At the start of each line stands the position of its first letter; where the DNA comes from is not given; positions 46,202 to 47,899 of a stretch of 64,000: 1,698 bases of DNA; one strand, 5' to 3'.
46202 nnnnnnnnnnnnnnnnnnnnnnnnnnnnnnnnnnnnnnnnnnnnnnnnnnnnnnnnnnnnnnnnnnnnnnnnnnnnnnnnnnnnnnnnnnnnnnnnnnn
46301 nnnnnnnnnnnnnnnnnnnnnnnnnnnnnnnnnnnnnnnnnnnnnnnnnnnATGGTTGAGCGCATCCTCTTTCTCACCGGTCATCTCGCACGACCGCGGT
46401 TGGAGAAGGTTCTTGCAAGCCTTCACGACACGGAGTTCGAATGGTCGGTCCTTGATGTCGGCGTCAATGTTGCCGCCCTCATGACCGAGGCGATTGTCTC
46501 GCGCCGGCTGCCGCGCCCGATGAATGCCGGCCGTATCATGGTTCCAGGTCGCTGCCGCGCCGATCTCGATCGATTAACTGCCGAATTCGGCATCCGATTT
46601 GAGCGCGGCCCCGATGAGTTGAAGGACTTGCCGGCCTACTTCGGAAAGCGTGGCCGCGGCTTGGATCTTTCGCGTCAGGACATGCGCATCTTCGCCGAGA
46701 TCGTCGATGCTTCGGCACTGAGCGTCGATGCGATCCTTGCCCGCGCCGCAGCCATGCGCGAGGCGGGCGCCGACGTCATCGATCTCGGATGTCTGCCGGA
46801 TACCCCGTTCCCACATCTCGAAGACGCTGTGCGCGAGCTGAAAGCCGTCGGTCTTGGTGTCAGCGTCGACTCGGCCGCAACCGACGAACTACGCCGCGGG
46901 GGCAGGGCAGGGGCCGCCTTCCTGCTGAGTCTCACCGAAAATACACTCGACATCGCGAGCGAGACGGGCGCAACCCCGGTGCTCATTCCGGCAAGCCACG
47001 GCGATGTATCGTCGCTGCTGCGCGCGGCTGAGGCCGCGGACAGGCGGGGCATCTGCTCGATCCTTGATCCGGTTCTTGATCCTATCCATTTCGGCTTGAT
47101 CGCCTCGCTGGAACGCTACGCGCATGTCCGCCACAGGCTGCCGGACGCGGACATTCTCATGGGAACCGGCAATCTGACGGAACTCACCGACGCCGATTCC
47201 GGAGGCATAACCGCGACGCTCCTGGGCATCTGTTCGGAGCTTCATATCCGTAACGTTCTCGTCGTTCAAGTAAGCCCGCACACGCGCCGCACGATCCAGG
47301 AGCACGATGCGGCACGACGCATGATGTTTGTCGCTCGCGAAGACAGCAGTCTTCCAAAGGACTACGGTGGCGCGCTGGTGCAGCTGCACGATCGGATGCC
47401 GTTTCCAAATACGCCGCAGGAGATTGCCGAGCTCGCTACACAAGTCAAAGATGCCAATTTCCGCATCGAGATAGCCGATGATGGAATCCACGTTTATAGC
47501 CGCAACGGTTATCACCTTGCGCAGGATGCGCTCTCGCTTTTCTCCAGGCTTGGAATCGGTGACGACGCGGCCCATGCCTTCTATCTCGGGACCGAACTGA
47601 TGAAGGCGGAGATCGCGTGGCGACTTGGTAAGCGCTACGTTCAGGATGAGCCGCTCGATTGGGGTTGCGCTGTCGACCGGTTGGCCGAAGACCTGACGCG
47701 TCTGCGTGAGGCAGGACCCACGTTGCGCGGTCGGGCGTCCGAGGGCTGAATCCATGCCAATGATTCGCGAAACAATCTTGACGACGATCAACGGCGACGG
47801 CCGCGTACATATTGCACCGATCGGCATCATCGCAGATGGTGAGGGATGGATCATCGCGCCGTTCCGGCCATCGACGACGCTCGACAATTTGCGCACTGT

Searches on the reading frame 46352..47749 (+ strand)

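Call 63: search_protein_families(library=pfam, proteins=[window:46352-47749:+], max_evalue=0.001)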
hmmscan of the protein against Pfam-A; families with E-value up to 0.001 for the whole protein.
window:46352-47749:+ (465 aa): 2 families
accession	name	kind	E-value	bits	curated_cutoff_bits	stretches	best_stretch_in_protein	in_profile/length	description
PF20123.4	DUF6513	-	8.9e-28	96.9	23.9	1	3-88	1-86/86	Family of unknown function (DUF6513)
PF14251.12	PterinBD-DUF4346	-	2.7e-07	31.7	29.6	1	405-432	59-86/86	PterinBD-DUF4346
